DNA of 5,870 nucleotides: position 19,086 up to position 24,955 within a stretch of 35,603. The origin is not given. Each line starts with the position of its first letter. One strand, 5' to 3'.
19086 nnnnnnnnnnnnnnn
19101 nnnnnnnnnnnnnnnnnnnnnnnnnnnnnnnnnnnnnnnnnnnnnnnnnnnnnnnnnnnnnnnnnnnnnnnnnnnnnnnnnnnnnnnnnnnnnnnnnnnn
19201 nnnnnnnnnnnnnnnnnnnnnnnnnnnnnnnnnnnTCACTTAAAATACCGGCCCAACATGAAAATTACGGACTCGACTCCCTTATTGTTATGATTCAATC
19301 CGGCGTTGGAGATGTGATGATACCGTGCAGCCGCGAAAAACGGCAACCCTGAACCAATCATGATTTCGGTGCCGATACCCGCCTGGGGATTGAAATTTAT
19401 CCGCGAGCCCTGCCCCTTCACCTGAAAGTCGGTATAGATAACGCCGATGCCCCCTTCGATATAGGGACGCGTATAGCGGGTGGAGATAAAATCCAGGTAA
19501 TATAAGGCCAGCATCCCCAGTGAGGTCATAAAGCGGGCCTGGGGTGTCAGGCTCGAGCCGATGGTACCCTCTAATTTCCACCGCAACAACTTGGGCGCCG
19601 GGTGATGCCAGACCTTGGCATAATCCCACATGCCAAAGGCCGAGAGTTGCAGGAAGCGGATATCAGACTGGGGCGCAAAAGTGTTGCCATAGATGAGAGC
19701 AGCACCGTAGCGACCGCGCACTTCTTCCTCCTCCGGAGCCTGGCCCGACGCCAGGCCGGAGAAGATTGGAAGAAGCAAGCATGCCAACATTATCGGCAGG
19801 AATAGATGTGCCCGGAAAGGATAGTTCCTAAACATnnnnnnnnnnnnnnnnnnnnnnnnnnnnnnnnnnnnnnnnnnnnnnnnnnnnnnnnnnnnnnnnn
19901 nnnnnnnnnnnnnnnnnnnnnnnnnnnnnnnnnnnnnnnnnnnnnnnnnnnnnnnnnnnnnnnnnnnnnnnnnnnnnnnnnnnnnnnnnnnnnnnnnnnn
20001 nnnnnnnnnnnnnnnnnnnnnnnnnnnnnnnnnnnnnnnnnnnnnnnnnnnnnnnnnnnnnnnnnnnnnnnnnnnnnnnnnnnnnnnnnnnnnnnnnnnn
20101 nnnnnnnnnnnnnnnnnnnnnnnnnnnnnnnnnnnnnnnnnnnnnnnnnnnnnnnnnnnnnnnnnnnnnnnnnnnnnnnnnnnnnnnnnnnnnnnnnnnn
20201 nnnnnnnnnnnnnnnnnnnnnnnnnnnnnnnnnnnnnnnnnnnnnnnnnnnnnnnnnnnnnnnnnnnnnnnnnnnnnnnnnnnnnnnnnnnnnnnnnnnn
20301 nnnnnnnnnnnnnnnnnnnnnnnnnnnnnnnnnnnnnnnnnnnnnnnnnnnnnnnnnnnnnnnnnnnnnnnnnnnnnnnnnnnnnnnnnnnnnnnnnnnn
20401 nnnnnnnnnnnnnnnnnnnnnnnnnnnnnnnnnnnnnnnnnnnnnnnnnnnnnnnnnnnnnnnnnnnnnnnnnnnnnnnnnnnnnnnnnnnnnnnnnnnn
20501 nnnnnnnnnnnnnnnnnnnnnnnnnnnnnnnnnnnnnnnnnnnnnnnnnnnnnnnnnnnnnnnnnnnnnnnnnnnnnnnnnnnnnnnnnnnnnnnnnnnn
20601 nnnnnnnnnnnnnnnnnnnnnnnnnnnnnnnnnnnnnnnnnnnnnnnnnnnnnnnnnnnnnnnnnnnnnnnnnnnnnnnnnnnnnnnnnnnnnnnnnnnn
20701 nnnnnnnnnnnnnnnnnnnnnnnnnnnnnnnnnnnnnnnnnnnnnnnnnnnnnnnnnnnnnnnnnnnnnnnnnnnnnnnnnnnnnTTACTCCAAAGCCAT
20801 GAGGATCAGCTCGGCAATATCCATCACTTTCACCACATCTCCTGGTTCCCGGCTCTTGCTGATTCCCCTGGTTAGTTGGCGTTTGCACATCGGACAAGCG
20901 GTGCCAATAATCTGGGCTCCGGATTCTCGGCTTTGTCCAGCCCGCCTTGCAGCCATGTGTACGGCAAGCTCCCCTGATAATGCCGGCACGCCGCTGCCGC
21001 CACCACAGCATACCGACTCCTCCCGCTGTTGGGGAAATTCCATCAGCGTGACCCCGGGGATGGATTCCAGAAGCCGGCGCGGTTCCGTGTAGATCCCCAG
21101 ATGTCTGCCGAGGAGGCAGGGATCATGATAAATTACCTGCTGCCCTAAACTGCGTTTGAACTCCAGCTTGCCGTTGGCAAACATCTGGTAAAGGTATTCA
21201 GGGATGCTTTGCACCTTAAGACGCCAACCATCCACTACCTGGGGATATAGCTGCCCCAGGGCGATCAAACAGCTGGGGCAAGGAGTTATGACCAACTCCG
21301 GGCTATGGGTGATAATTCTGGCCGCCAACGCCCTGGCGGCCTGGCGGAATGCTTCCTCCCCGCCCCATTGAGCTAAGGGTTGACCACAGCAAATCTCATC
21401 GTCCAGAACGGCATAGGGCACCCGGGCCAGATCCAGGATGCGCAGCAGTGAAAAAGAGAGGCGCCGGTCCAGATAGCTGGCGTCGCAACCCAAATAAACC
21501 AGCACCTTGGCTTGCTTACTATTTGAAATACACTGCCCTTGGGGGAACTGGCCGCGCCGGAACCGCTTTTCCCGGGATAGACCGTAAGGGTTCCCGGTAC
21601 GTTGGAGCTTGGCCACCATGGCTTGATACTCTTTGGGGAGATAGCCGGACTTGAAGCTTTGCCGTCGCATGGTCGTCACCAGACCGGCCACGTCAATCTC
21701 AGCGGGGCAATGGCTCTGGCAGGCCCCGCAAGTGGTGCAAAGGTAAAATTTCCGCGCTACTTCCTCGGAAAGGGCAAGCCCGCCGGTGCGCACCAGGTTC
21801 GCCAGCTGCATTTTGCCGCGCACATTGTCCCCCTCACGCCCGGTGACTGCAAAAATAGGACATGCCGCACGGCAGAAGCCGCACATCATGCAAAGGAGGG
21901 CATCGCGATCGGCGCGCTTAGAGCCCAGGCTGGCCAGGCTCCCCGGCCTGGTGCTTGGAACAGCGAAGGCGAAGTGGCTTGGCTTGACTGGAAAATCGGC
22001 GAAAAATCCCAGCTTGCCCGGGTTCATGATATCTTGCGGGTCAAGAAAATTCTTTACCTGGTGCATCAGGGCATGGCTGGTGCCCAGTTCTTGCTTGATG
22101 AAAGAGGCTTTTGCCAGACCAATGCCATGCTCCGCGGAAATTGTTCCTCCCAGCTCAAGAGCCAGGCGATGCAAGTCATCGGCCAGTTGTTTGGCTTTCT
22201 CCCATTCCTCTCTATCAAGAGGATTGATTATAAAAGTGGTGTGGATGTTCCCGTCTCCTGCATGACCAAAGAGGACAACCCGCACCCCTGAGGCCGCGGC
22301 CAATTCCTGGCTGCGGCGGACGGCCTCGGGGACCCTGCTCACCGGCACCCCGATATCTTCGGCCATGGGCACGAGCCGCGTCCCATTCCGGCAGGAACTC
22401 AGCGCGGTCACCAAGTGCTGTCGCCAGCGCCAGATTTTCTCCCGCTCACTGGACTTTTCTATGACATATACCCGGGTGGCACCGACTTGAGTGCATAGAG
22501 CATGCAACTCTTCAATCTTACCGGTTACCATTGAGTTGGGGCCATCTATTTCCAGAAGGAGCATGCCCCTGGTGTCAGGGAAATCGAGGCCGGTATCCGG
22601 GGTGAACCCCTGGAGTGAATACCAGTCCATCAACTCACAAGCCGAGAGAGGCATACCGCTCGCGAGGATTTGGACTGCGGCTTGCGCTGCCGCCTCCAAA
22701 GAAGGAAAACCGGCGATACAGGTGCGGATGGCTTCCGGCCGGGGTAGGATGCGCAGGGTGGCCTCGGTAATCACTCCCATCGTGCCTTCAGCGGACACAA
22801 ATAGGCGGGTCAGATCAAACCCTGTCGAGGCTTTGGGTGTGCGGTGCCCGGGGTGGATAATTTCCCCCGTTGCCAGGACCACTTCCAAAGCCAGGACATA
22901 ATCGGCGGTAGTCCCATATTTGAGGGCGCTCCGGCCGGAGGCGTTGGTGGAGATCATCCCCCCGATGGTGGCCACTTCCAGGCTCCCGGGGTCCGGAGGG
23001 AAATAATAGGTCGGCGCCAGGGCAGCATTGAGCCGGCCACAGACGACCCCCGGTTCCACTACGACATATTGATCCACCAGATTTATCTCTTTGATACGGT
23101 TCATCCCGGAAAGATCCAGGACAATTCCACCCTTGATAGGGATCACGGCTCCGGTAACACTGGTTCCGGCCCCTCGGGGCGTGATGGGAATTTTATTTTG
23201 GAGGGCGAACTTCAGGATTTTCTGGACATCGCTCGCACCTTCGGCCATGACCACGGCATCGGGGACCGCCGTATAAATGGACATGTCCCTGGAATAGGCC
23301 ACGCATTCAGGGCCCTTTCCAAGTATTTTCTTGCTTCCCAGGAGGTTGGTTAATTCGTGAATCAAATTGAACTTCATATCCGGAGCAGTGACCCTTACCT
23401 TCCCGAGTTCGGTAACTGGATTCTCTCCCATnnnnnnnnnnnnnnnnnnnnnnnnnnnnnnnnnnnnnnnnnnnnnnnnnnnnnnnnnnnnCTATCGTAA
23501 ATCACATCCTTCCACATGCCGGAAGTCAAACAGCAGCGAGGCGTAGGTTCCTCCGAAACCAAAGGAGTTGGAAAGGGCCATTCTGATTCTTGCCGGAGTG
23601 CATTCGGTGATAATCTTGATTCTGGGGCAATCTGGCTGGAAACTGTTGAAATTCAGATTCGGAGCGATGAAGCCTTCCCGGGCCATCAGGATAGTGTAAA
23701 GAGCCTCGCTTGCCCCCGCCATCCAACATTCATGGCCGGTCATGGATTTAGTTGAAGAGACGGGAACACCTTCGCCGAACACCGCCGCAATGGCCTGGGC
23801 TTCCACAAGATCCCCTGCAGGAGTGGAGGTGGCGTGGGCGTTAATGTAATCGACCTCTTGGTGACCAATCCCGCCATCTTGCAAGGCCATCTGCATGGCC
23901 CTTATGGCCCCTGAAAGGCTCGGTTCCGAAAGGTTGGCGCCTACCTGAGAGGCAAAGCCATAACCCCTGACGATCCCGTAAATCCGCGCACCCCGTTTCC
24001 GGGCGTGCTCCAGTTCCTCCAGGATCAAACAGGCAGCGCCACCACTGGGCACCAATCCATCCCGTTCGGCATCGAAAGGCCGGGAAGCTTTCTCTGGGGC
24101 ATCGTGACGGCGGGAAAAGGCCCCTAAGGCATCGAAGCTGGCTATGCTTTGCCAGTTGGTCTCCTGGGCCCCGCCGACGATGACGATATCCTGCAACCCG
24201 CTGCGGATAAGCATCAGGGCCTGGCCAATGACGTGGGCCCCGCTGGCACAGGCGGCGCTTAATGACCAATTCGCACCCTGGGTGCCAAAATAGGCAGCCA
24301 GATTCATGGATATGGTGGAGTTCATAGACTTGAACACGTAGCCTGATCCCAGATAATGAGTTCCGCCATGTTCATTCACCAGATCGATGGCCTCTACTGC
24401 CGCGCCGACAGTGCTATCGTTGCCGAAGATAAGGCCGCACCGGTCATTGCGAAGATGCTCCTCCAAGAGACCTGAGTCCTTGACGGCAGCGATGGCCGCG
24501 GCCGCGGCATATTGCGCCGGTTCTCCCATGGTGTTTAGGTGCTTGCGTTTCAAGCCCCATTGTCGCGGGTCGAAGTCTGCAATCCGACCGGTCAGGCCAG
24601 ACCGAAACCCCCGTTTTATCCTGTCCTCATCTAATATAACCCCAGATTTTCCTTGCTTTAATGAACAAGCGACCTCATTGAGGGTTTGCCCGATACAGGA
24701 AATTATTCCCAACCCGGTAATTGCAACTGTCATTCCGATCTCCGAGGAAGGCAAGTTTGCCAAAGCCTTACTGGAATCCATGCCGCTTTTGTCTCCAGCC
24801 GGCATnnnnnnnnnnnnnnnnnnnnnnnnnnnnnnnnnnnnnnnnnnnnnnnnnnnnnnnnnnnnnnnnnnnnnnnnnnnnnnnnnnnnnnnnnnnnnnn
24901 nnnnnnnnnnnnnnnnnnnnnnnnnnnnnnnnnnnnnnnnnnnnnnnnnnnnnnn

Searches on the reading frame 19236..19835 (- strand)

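Call 8: search_protein_families(library=pfam, proteins=[window:19236-19835:-])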
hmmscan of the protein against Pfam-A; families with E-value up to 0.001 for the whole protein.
window:19236-19835:- (199 aa): 2 families
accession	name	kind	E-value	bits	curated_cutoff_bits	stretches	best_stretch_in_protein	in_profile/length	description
PF09411.16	PagL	-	3.2e-18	66.6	23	1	86-195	24-134/136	Lipid A 3-O-deacylase (PagL)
PF13505.12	OMP_b-brl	-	0.00065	20.4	28.7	1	103-195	84-172/175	Outer membrane protein beta-barrel domain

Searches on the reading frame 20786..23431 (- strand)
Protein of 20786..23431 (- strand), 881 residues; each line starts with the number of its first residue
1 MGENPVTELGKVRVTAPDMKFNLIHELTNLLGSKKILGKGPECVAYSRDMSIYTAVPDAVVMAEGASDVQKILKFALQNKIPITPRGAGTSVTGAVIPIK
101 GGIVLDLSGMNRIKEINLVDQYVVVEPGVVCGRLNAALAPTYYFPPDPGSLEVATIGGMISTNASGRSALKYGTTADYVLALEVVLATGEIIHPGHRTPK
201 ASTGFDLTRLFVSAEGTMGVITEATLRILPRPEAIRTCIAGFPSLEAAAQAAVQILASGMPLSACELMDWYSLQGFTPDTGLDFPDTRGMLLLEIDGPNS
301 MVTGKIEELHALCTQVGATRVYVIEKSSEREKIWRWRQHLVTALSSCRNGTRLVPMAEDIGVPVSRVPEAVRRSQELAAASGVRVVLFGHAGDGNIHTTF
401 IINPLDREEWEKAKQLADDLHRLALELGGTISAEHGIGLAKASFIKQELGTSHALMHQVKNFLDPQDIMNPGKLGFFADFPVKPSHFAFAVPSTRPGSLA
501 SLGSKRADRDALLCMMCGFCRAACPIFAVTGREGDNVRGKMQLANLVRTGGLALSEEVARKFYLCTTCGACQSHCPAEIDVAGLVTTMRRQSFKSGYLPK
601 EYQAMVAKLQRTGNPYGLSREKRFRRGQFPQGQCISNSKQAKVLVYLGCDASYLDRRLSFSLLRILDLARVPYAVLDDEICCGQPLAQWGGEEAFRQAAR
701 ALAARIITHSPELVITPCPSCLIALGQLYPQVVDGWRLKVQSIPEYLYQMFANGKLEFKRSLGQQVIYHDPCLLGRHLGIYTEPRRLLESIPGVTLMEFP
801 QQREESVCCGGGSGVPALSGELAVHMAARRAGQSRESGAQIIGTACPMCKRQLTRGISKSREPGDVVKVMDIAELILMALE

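Call 9: search_protein_families(library=pfam, proteins=[window:20786-23431:-])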
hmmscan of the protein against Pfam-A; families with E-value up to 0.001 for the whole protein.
window:20786-23431:- (881 aa): 11 families
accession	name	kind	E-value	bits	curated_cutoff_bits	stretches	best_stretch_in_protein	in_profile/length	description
PF02913.24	FAD-oxidase_C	-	9.9e-62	209.3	21.2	1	231-474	1-248/248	FAD linked oxidases, C-terminal domain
PF01565.28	FAD_binding_4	-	4e-42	143.6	26.4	1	57-193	1-137/139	FAD binding domain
PF02754.22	CCG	-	6.9e-26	90.6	20.6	2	766-853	1-84/85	Cysteine-rich domain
PF13183.11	Fer4_8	-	8.6e-13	49.1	27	1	513-579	4-68/68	4Fe-4S dicluster domain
PF13534.11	Fer4_17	-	5.6e-09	36.9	22.2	1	514-580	2-61/61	4Fe-4S dicluster domain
PF12838.12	Fer4_7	-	2.4e-07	31.6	27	1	514-578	2-51/52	4Fe-4S dicluster domain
PF13484.11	Fer4_16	-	2.3e-06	28.7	30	1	514-577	2-65/66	4Fe-4S double cluster binding domain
PF00037.32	Fer4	-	4.3e-05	23.6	21.1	0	510-528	4-22/24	4Fe-4S binding domain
PF12797.12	Fer4_2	-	0.00025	21.2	24.5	0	564-577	9-22/22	4Fe-4S binding domain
PF13187.11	Fer4_9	-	0.00028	21.3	27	1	514-578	2-50/52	4Fe-4S dicluster domain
PF13237.11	Fer4_10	-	0.00039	20.7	25.5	1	509-576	4-53/53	4Fe-4S dicluster domain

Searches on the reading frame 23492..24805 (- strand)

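Call 9: search_protein_families(library=pfam, proteins=[window:23492-24805:-])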
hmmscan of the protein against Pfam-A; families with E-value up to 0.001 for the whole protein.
window:23492-24805:- (437 aa): 2 families
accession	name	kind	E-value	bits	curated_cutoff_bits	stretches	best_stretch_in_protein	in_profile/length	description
PF00109.32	ketoacyl-synt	-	1.1e-37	130.4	20.8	1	27-268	4-252/252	Beta-ketoacyl synthase, N-terminal domain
PF02801.28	Ketoacyl-synt_C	-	2.5e-28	98.9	20.8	1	276-386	1-118/119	Beta-ketoacyl synthase, C-terminal domain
